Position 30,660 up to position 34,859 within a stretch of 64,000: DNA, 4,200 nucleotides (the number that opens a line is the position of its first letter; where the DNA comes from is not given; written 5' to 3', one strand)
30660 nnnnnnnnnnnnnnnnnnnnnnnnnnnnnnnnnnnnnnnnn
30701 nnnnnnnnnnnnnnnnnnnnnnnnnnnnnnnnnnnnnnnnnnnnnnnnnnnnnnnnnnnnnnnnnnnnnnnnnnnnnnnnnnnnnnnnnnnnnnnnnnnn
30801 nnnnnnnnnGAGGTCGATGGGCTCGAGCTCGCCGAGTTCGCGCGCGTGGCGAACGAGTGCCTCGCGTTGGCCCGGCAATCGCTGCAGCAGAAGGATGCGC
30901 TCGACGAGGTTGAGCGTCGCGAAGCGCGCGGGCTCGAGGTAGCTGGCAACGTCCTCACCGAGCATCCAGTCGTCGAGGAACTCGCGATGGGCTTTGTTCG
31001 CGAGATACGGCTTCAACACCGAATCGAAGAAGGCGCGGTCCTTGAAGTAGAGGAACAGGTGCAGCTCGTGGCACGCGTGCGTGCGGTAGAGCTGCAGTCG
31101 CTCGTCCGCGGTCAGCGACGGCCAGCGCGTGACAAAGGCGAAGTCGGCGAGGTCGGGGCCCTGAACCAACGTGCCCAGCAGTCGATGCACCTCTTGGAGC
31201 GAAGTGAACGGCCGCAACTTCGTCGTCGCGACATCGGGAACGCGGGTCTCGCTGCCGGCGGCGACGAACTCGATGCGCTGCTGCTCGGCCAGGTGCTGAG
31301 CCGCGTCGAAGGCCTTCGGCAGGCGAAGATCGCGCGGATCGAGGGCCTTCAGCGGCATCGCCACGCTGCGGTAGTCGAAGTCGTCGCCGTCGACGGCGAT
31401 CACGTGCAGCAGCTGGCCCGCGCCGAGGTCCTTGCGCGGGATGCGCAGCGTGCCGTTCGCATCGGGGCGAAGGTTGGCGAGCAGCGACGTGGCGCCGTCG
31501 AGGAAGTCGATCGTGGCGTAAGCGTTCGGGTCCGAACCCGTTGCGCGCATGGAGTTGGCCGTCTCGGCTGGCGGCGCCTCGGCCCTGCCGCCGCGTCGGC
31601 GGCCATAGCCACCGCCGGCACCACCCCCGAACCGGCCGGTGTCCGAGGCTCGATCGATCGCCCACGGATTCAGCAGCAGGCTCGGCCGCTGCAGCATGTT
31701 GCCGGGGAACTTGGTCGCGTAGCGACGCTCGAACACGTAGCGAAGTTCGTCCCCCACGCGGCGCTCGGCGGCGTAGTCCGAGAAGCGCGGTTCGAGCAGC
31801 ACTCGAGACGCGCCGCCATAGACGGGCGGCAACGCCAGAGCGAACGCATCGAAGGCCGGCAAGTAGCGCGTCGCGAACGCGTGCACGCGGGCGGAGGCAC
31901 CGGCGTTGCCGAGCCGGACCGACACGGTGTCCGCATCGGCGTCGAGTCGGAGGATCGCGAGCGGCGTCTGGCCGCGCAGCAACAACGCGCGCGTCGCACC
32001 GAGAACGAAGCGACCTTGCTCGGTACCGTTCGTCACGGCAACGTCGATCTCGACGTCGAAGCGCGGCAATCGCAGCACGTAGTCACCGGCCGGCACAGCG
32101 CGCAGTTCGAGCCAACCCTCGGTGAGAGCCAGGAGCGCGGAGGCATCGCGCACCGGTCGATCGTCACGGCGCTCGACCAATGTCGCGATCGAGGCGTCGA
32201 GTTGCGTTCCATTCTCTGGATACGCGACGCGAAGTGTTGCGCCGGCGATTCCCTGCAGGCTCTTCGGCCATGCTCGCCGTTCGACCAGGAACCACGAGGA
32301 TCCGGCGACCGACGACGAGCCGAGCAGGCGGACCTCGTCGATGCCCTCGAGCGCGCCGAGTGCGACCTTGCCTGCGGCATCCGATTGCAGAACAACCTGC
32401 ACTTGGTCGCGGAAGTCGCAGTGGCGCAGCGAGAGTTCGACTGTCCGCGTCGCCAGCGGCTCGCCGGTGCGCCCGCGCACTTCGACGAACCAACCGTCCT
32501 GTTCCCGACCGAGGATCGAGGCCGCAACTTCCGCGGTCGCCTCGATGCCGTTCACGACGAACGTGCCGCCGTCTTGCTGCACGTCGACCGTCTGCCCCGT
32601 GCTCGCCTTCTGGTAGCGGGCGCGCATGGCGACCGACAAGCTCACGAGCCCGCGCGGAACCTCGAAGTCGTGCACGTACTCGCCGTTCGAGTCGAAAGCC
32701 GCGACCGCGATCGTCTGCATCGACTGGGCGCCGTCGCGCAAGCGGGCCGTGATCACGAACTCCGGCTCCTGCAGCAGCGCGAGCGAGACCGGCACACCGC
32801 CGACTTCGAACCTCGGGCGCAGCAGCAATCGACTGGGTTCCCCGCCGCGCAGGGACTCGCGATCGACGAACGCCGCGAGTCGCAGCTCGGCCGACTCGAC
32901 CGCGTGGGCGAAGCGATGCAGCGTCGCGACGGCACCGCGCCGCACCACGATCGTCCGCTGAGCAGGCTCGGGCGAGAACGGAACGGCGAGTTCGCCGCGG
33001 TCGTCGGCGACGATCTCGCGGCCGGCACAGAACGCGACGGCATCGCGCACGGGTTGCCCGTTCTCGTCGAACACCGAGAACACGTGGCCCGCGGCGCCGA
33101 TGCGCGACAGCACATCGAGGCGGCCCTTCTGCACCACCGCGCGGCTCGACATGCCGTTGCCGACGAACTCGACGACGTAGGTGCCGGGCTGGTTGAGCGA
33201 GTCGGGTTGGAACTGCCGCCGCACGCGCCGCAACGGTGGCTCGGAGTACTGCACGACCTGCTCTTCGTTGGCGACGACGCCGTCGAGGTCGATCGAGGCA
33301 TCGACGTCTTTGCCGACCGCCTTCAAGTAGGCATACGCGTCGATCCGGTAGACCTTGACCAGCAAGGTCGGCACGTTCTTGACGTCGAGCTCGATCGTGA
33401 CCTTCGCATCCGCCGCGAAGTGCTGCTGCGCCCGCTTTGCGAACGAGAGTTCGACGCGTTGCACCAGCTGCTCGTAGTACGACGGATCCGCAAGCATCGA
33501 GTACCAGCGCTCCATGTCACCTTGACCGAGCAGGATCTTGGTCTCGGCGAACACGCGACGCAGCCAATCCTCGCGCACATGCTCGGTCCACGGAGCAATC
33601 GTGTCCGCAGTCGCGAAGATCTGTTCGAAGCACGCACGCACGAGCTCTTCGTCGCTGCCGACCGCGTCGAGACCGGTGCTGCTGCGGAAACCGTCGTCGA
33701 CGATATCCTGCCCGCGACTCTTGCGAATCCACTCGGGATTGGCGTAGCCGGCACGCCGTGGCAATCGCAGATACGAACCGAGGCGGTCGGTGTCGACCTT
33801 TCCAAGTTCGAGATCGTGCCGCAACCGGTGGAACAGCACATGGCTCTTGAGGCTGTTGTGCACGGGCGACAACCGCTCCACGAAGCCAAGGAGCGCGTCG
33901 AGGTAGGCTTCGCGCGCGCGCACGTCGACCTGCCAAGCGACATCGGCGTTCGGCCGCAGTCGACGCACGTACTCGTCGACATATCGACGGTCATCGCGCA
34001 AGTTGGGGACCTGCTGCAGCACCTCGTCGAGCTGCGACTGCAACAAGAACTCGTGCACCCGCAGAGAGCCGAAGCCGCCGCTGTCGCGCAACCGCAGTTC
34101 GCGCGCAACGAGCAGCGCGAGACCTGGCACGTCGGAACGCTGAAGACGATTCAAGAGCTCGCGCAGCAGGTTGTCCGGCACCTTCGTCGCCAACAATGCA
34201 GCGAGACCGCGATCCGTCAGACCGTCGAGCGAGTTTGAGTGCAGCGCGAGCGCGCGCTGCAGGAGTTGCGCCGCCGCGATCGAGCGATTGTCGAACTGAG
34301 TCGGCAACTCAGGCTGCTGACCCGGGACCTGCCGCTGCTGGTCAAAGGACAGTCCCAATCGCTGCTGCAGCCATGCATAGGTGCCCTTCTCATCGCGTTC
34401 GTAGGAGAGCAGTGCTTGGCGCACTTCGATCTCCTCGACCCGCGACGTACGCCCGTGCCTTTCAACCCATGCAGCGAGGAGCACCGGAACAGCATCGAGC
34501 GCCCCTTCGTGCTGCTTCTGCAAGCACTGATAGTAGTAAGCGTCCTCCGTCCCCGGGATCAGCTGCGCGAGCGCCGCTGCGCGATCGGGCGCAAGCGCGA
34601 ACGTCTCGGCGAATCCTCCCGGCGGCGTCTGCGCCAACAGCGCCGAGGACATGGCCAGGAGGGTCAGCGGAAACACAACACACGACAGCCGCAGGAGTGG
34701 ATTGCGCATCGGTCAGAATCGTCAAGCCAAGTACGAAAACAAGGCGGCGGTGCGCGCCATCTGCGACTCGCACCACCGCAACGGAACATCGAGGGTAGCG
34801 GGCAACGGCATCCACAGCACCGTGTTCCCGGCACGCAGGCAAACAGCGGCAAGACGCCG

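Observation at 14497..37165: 22.7-kb same-strand locus: complete TonB2/Ttp-type motor + CarboxypepD_reg receptor coupled to five uncharacterised exported proteins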

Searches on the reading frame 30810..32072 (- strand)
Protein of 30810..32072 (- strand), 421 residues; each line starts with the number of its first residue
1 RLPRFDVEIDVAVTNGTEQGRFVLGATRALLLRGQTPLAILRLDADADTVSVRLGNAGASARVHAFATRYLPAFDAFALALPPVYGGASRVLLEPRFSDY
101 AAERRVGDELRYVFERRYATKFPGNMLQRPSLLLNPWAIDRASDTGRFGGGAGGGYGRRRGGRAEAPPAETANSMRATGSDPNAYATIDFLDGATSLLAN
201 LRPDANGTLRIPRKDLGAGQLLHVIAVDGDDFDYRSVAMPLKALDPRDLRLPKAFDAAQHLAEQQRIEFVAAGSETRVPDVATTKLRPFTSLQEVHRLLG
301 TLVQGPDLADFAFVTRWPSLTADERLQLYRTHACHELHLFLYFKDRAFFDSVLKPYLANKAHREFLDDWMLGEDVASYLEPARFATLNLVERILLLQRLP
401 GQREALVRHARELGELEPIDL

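Call 58: search_protein_families(library=pfam, proteins=[window:30810-32072:-], max_evalue=5)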
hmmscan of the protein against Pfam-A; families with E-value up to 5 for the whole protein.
window:30810-32072:- (421 aa): 1 family
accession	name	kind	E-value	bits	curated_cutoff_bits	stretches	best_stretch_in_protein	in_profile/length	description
PF11974.14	bMG3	-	0.068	13.6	34.9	1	181-237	26-85/103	Bacterial alpha-2-macroglobulin MG3 domain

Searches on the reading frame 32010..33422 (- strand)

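Call 58: search_protein_families(library=pfam, proteins=[window:32010-33422:-], max_evalue=5)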
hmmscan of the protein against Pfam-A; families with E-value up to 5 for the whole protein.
window:32010-33422:- (471 aa): 1 family
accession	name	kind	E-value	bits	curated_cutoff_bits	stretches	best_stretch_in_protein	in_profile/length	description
PF21834.1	DUF6894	-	0.1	13.2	24.1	1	295-325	33-65/69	Domain of unknown function (DUF6894)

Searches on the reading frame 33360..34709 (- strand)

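Call 58: search_protein_families(library=pfam, proteins=[window:33360-34709:-], max_evalue=5)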
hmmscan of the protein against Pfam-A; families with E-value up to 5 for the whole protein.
window:33360-34709:- (450 aa): 1 family
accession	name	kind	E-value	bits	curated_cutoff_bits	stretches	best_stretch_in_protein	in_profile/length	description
PF13743.12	Thioredoxin_5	-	0.1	12.8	27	1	425-449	137-161/186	Thioredoxin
